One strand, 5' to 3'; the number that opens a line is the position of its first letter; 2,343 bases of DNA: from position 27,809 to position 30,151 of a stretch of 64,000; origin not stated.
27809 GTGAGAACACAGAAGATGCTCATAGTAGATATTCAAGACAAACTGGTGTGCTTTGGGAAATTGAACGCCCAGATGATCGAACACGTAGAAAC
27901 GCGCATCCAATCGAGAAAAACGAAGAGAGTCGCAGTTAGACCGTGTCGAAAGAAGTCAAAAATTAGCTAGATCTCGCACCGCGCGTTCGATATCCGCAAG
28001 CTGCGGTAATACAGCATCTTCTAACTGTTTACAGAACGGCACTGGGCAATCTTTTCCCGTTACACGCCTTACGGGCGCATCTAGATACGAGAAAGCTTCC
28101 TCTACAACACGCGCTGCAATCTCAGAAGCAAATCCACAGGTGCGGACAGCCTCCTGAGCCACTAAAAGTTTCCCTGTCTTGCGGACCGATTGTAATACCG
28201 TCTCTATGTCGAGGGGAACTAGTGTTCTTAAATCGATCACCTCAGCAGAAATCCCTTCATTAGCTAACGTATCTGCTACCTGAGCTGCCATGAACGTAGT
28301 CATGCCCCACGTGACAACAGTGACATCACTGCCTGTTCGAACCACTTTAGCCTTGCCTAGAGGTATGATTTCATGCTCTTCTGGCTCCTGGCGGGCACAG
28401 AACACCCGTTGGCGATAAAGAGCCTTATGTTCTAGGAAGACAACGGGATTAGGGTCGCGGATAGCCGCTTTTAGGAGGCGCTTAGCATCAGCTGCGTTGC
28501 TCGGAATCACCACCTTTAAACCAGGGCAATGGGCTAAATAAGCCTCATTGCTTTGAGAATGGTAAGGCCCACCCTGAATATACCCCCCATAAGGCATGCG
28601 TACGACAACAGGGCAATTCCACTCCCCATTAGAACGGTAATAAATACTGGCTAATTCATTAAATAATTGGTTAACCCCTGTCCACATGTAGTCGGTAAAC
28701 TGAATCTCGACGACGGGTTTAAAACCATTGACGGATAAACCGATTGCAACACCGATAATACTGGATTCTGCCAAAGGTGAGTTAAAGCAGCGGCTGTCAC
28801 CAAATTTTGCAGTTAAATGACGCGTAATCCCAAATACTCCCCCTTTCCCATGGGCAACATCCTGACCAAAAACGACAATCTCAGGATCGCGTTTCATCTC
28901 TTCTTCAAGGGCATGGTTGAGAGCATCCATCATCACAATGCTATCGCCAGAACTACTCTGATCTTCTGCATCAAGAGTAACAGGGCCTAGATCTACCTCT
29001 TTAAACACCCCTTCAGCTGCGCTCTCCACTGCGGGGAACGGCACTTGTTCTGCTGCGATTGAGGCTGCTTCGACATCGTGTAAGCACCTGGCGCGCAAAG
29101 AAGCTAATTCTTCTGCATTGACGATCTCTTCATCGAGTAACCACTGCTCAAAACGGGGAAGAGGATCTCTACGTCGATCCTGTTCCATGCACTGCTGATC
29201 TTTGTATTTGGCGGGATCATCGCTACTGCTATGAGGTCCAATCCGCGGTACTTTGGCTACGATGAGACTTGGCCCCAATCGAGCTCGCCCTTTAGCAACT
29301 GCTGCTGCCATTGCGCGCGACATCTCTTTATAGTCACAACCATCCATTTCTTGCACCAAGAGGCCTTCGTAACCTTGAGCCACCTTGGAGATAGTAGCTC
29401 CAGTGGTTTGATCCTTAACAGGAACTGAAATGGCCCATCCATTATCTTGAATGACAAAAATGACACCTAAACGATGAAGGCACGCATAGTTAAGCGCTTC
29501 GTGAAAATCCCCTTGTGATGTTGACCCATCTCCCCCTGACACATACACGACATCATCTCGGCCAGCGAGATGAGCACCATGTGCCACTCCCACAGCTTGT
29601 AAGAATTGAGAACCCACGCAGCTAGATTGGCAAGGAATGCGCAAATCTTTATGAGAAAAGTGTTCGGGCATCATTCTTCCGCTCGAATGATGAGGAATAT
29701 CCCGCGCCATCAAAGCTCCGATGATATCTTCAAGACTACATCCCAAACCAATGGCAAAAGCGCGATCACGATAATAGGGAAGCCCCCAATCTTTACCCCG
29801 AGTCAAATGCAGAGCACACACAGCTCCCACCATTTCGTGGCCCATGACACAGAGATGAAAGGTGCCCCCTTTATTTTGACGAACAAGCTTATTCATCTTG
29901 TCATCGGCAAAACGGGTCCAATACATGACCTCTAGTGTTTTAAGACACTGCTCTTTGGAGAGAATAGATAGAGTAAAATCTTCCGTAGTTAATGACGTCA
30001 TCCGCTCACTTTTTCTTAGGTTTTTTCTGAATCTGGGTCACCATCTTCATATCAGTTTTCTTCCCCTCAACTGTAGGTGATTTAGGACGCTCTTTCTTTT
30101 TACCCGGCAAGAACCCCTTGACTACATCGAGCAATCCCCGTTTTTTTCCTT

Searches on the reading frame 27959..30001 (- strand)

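Call 94: search_protein_families(library=pfam, proteins=[window:27959-30001:-], max_evalue=0.00001)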
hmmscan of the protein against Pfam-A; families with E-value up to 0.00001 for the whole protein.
window:27959-30001:- (681 aa): 3 families
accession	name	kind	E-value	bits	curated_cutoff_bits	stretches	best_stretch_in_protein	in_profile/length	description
PF00676.26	E1_dh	-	1.5e-53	182.2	22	1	25-325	3-299/300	Dehydrogenase E1 component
PF02779.29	Transket_pyr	-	3.9e-45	154.1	27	1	355-530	3-173/174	Transketolase, pyrimidine binding domain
PF02780.25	Transketolase_C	-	1.2e-40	138.7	25.9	1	549-671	1-124/124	Transketolase, C-terminal domain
